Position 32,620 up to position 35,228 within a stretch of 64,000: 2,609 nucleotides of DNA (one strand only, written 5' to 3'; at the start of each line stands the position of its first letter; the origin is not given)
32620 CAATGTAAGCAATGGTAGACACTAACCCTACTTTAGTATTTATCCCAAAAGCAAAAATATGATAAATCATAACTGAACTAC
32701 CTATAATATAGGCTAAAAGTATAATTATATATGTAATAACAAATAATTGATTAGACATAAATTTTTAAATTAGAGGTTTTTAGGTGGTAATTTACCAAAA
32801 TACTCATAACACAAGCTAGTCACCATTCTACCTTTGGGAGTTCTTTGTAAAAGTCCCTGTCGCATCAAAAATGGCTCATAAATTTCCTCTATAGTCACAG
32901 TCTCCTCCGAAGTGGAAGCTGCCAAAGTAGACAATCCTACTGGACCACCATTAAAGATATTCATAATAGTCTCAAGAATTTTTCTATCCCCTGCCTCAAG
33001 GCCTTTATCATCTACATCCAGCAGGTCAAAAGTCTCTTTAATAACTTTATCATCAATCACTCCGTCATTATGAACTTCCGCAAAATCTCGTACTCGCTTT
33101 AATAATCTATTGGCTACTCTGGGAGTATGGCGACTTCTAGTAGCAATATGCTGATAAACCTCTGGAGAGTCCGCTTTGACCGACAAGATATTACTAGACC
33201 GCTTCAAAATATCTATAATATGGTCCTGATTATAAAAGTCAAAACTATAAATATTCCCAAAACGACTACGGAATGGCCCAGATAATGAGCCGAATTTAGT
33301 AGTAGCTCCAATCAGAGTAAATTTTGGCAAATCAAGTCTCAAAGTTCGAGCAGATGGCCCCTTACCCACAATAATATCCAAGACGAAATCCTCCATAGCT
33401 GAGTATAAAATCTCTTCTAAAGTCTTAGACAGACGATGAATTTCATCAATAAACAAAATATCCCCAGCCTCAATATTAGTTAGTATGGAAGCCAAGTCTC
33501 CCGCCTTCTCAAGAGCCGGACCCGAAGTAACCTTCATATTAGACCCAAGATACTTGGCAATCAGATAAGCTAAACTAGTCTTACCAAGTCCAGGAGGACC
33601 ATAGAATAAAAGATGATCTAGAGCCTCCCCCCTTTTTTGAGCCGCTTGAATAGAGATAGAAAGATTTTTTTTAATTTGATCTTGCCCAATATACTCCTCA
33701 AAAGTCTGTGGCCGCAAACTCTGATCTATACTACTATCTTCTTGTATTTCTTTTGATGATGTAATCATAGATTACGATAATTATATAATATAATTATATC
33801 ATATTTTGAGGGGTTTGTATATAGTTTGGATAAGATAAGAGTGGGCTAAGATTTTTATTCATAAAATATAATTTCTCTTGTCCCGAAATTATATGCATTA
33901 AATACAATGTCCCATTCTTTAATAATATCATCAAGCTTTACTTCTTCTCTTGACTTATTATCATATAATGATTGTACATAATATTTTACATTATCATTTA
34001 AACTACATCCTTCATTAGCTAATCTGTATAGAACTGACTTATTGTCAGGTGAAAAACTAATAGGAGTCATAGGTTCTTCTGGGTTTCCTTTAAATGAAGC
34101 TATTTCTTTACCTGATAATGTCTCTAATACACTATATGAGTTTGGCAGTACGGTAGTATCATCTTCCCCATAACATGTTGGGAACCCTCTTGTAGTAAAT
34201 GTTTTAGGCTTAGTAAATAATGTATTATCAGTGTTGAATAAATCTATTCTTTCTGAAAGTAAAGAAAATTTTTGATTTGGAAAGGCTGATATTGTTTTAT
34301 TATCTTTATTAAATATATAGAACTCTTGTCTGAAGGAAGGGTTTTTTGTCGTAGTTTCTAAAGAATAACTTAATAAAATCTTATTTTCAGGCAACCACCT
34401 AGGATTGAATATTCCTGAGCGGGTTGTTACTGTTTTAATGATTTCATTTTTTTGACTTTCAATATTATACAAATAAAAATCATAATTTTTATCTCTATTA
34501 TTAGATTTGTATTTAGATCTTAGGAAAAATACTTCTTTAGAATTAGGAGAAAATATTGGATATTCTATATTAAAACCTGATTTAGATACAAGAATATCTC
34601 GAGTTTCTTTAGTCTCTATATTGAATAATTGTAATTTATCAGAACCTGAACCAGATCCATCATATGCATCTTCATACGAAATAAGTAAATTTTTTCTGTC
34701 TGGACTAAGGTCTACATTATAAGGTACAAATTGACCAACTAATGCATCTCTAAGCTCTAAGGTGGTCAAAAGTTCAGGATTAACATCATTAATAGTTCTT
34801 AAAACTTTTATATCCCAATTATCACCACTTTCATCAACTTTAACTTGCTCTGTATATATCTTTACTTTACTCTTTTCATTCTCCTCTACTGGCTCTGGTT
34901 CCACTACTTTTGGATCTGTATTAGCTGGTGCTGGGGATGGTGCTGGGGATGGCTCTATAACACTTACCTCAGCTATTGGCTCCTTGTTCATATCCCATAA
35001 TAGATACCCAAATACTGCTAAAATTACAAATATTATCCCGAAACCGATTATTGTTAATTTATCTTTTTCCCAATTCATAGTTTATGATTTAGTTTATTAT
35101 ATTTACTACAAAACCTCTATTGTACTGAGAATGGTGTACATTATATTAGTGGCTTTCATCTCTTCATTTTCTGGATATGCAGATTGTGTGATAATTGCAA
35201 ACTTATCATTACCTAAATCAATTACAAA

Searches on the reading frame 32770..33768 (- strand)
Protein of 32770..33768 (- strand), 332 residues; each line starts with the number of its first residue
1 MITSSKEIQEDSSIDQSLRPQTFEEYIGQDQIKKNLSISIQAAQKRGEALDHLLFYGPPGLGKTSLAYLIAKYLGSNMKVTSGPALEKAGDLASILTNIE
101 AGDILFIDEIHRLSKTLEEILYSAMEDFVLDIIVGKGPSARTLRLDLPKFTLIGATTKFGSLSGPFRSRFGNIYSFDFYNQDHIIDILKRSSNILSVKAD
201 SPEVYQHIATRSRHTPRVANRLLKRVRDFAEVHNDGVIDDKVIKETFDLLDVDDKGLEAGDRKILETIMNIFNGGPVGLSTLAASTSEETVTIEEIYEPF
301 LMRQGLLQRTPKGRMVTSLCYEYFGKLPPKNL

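Call 5: search_protein_families(library=pfam, proteins=[window:32770-33768:-], max_evalue=0.01)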
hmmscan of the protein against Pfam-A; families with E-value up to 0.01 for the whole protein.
window:32770-33768:- (332 aa): 14 families
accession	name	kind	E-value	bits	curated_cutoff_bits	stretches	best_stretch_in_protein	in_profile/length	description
PF05496.18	RuvB_N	-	6e-75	250.8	27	1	18-173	1-156/159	Holliday junction DNA helicase RuvB P-loop domain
PF17864.7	AAA_lid_4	-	1.6e-23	82.7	27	1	179-253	1-74/74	RuvB AAA lid domain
PF05491.19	RuvB_C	-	1.4e-22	79.9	24.7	1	255-324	2-71/72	RuvB C-terminal winged helix domain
PF00004.35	AAA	-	5.3e-20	72.6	21.2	1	53-176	1-129/131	ATPase family associated with various cellular activities (AAA)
PF07728.20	AAA_5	-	1.7e-08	35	22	1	52-170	1-139/139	AAA domain (dynein-related subfamily)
PF01078.27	Mg_chelatase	-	0.00011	22.1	20.3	0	24-74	3-46/207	Magnesium chelatase, subunit ChlI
PF06068.19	TIP49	-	0.0003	20.5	23.8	1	23-81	23-81/347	TIP49 P-loop domain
PF00308.24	Bac_DnaA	-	0.00038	21.1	23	1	21-77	5-61/162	Bacterial DnaA ATPAse domain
PF00493.29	MCM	-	0.00048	19.7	23.3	1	6-132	6-152/224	MCM P-loop domain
PF05673.19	DUF815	-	0.00056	19.6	23.8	0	19-110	23-116/249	Protein of unknown function (DUF815)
PF00910.28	RNA_helicase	-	0.0011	19.8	21.5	1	54-122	2-65/105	RNA helicase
PF13173.12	AAA_14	-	0.0017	18.8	27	1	54-126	6-87/129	AAA domain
PF20720.3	nSTAND3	-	0.0036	17.5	27.2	1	41-108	8-72/155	Novel STAND NTPase 3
PF13401.12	AAA_22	-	0.0061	17.3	27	0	103-127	86-113/130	AAA domain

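Call 14: find_encoding_contigs(protein=window:32770-33768:-, flank=4000, max_places=10)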
Protein window:32770-33768:- (332 aa): 10 contigs read that carry it; 7 places shown.
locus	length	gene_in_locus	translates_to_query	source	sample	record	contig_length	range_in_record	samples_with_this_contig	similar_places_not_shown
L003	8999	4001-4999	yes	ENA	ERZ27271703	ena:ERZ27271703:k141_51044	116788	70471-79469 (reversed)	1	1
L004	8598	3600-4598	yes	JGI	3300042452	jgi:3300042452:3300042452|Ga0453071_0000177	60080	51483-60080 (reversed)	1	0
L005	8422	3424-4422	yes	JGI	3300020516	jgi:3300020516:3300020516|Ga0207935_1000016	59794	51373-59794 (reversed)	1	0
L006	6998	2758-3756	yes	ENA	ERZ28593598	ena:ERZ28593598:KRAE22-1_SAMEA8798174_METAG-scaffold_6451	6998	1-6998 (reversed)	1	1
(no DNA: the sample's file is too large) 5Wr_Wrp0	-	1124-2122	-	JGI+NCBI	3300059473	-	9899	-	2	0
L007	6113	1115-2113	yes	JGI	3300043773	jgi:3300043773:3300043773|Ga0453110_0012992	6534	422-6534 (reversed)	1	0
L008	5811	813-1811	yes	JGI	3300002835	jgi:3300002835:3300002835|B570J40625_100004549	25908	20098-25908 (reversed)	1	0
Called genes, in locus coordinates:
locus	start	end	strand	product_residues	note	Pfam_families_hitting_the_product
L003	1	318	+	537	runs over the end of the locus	PF00583:Acetyltransf_1, PF13673:Acetyltransf_10 (faint), PF13508:Acetyltransf_7 (weak)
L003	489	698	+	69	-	-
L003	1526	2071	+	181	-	PF06210:DUF1003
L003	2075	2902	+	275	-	PF05096:Glu_cyclase_2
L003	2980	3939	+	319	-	-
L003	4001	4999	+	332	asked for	PF05496:RuvB_N, PF07728:AAA_5 (weak), PF00004:AAA, PF17864:AAA_lid_4, PF05491:WHD_RuvB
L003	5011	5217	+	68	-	-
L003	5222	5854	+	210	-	-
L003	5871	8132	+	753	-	PF00932:LTD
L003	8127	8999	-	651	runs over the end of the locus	PF17764:PriA_3primeBD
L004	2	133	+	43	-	?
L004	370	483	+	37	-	-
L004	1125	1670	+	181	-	PF06210:DUF1003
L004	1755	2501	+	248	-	PF05096:Glu_cyclase_2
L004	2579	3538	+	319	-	-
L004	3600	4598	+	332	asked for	PF05496:RuvB_N, PF07728:AAA_5 (weak), PF00004:AAA, PF17864:AAA_lid_4, PF05491:WHD_RuvB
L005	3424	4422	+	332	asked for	PF05496:RuvB_N, PF07728:AAA_5 (weak), PF00004:AAA, PF17864:AAA_lid_4, PF05491:WHD_RuvB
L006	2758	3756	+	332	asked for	PF05496:RuvB_N, PF07728:AAA_5 (weak), PF00004:AAA, PF17864:AAA_lid_4, PF05491:WHD_RuvB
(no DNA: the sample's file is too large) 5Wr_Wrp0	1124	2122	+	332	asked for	PF05496:RuvB_N, PF07728:AAA_5 (weak), PF00004:AAA, PF17864:AAA_lid_4, PF05491:WHD_RuvB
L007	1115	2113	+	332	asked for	PF05496:RuvB_N, PF07728:AAA_5 (weak), PF00004:AAA, PF17864:AAA_lid_4, PF05491:WHD_RuvB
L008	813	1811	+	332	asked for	PF05496:RuvB_N, PF07728:AAA_5 (weak), PF00004:AAA, PF17864:AAA_lid_4, PF05491:WHD_RuvB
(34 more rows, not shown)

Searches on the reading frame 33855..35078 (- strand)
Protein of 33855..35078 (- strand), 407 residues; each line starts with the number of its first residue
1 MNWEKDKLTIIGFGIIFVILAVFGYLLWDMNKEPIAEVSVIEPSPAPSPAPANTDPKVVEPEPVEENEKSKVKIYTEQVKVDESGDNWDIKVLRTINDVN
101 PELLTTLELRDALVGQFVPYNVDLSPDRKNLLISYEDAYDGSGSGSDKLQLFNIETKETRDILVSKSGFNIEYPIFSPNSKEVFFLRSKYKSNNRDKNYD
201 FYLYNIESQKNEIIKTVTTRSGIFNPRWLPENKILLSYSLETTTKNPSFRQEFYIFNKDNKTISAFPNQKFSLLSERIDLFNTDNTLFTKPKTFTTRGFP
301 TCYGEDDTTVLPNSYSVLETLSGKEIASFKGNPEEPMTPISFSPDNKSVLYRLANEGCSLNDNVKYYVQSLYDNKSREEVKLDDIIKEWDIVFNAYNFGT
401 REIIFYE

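Call 5: search_protein_families(library=pfam, proteins=[window:33855-35078:-], max_evalue=0.01)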
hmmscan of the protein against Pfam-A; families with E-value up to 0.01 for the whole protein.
window:33855-35078:- (407 aa): 0 families

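Call 13: find_encoding_contigs(protein=window:33855-35078:-, flank=3000, max_places=10)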
Protein window:33855-35078:- (407 aa): 1 contig read that carries it; 1 place shown.
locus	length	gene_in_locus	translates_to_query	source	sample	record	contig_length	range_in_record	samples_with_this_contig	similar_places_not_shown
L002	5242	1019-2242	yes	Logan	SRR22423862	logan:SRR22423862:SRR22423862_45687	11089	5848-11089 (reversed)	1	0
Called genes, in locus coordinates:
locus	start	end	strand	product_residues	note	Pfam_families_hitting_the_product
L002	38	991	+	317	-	-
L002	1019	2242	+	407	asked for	-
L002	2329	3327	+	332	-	PF05496:RuvB_N, PF07728:AAA_5 (weak), PF00004:AAA, PF17864:AAA_lid_4, PF05491:WHD_RuvB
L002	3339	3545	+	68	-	-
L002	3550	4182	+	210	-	-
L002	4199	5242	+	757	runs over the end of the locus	PF00932:LTD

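Call 50: predict_structure(alignment_id=A2)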
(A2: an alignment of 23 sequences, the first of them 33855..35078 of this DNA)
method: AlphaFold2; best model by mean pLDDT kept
length: 407 residues; sequences in the alignment: 23
mean_pLDDT: 74.5   pTM: 0.72
mean pLDDT of the five models: 74.5, 72.1, 63.5, 60.3, 60.1
residues with pLDDT >= 90: 108; 70-90: 155; 50-70: 86; < 50: 58
segments of 3 or more residues with pLDDT < 50: 32-66, 242-248, 275-277, 359-362
pLDDT, mean of each block of 10 residues (from residue 1): 52 66 61 38 35 40 56 89 76 92 89 60 92 79 72 95 81 91 92 78 95 92 85 85 48 89 85 53 79 68 54 81 82 76 88 61 76 84 90 67 88
secondary structure, 60 per line:
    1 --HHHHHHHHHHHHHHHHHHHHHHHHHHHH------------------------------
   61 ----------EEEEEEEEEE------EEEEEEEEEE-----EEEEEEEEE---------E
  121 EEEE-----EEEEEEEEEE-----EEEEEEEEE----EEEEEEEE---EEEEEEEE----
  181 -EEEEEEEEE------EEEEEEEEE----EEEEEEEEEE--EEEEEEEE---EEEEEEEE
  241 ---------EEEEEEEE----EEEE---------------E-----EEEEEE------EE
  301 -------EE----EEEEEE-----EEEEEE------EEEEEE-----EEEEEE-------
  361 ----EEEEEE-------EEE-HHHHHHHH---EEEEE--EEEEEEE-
elements in order: H3-30 E71-80 E87-96 E102-110 E120-124 E130-139 E145-153 E158-165 E169-176 E182-190 E197-205 E210-219 E222-229 E233-240 E250-257 E262-265 E287-292 E314-319 E325-330 E337-342 E348-353 E365-370 E378-380 H382-389 E393-397 E400-406

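Call 54: fold_search(model_id=the predicted structure, library=pdb)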
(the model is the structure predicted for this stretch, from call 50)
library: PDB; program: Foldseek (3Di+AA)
matches with E <= 10: 1243; with E <= 0.001: 458
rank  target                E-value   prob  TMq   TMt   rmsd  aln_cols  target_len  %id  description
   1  8wt1_F                4.2e-08  1.00  0.43  0.28  14.4       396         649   10  Crystal structure of S9 carboxypeptidase from Geobacillus sterothermophilus (released 2024-03-13)
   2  3c5m_A                1.3e-07  1.00  0.41  0.44   8.5       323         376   12  Crystal structure of oligogalacturonate lyase (VPA0088) from Vibrio parahaemolyticus. Northeast Structural Genomics Co (released 2008-02-26)
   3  3pe7                  1.3e-07  1.00  0.40  0.43   8.9       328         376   12  Oligogalacturonate lyase in complex with manganese (released 2010-11-03)
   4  7ep9_A                1.3e-07  1.00  0.42  0.28  12.1       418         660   13  The structure of carboxypeptidase from Fusobacterium nucleatum (released 2021-10-27)
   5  3c5m_B                1.4e-07  1.00  0.41  0.44   8.6       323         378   12  Crystal structure of oligogalacturonate lyase (VPA0088) from Vibrio parahaemolyticus. Northeast Structural Genomics Co (released 2008-02-26)
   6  8wt1_G                1.5e-07  1.00  0.43  0.29  12.4       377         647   12  Crystal structure of S9 carboxypeptidase from Geobacillus sterothermophilus (released 2024-03-13)
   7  8qbn_W                1.6e-07  1.00  0.41  0.43   8.3       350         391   12  Structure of the non-canonical CTLH E3 substrate receptor WDR26 bound to YPEL5 (released 2024-05-15)
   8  5jrk_A                2.3e-07  1.00  0.31  0.20   8.7       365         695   15  Crystal Structure of the Sphingopyxin I Lasso Peptide Isopeptidase SpI-IsoP (SeMet-derived) (released 2016-09-28)
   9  5t88_A                2.4e-07  1.00  0.36  0.26  10.7       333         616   10  Prolyl oligopeptidase from Pyrococcus furiosus (released 2017-09-06)
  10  1k32_A                2.6e-07  1.00  0.24  0.11  21.5       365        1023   14  Crystal structure of the tricorn protease (released 2001-12-05)
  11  6zon_I                3.1e-07  1.00  0.42  0.53   8.2       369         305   14  SARS-CoV-2 Nsp1 bound to a human 43S preinitiation ribosome complex - state 1 (released 2020-07-29)
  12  7bed_A                4.0e-07  1.00  0.40  0.50   9.4       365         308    9  X-ray structure of WDR5 bound to the WDR5 win motif peptide (released 2021-12-08)
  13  5jrl_C                4.0e-07  1.00  0.26  0.18   9.3       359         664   13  Crystal Structure of the Sphingopyxin I Lasso Peptide Isopeptidase SpI-IsoP (Native) (released 2016-09-14)
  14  9bln_U                4.4e-07  1.00  0.30  0.24  11.7       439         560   10  The structure of human Pdcd4 bound to the 40S-eIF4A-eIF3-eIF1 complex (released 2024-09-04)
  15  6ujh_A                5.1e-07  1.00  0.39  0.48   8.6       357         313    9  Discovery of fragment-inspired heterocyclic benzenesulfonamides as inhibitors of the WDR5-MYC interaction (released 2020-04-15)
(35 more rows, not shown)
